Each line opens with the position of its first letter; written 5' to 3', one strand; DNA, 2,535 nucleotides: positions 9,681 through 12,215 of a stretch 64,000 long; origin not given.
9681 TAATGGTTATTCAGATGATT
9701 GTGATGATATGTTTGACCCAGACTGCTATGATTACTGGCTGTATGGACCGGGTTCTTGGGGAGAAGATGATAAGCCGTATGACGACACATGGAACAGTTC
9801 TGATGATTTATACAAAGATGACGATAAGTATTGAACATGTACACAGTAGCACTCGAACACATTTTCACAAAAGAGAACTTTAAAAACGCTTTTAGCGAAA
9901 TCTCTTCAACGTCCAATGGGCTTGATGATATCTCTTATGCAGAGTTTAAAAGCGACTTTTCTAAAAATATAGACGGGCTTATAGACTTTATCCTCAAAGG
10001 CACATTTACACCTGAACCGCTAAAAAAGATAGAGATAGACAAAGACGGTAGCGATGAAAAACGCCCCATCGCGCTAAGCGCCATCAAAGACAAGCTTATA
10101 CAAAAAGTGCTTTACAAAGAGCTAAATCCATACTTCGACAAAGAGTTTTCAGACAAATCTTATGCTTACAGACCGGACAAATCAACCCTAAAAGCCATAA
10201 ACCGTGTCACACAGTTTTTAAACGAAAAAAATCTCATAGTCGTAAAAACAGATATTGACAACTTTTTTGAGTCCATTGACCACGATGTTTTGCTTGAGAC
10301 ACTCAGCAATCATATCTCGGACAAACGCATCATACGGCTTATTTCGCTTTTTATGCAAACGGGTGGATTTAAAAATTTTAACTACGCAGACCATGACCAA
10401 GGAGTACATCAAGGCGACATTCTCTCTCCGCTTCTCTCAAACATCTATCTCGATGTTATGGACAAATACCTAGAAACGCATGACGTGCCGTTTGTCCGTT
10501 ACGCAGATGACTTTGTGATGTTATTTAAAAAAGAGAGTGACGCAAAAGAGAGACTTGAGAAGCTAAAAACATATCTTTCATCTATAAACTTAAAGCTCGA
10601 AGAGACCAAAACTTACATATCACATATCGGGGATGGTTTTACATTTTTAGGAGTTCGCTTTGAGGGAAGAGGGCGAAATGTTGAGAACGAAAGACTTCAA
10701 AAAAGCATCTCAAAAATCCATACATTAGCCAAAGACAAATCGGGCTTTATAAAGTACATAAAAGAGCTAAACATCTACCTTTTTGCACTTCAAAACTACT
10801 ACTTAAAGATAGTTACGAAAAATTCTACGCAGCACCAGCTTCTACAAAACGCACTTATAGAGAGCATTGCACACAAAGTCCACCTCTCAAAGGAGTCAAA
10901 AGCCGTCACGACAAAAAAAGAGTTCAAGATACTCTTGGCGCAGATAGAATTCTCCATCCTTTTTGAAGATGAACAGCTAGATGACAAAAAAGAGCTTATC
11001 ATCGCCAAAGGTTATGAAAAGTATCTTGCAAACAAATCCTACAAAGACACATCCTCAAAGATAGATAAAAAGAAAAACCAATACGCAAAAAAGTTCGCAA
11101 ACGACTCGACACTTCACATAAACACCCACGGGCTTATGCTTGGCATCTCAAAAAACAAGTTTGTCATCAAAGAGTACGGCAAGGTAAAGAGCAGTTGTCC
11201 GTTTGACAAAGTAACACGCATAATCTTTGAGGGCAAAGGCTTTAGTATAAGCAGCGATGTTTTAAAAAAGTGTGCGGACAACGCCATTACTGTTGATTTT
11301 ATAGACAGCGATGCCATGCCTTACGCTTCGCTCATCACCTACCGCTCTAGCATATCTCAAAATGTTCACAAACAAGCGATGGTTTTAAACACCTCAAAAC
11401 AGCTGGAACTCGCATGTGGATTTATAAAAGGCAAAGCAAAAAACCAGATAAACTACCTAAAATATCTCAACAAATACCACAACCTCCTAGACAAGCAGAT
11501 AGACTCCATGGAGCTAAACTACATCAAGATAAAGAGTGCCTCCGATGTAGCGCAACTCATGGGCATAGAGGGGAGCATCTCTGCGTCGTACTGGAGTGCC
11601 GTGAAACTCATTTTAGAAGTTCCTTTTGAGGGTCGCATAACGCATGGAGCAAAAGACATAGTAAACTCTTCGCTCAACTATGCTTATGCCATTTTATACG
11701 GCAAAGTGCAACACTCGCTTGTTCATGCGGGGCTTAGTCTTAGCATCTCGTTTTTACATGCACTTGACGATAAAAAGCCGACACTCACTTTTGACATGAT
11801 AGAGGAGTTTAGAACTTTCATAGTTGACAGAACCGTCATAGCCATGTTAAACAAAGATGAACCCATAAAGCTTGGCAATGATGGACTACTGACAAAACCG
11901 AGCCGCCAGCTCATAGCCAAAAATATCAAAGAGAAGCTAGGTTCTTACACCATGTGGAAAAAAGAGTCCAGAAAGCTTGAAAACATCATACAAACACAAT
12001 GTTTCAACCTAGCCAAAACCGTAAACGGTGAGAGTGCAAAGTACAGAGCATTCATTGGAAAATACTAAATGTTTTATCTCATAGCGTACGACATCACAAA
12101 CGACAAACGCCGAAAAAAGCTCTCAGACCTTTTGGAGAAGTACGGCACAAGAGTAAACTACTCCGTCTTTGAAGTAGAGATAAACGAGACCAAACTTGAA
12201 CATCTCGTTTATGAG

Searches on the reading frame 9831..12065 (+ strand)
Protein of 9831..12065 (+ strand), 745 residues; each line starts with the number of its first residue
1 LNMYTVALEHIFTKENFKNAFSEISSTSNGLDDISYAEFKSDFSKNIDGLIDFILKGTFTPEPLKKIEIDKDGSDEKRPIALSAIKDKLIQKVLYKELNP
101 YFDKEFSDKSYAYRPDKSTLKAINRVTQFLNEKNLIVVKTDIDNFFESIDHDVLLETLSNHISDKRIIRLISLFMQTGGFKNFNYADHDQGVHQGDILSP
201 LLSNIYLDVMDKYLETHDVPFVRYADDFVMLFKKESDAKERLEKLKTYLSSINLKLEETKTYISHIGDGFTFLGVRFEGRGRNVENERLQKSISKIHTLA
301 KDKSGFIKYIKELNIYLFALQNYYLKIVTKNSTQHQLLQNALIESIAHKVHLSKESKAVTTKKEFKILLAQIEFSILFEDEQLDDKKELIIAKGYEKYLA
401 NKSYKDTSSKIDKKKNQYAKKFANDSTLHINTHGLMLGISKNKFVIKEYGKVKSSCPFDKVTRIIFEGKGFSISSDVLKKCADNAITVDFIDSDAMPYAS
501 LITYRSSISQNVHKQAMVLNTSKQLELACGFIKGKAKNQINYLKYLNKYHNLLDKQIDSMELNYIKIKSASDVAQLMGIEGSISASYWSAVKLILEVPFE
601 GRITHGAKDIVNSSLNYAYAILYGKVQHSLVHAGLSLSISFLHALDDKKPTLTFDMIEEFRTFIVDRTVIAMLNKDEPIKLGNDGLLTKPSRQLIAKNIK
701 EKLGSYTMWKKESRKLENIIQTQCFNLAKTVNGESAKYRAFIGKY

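Call 48: search_protein_families(library=pfam, proteins=[window:9831-12065:+], max_evalue=0.001)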
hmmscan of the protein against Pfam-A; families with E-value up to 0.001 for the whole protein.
window:9831-12065:+ (745 aa): 2 families
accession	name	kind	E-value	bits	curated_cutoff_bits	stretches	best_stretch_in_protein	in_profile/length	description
PF01867.21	Cas_Cas1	-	9.9e-61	205.8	22.3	1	428-696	1-278/283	CRISPR associated protein Cas1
PF00078.32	RVT_1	-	4.1e-35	121.8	29.6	1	69-277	1-205/205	Reverse transcriptase (RNA-dependent DNA polymerase)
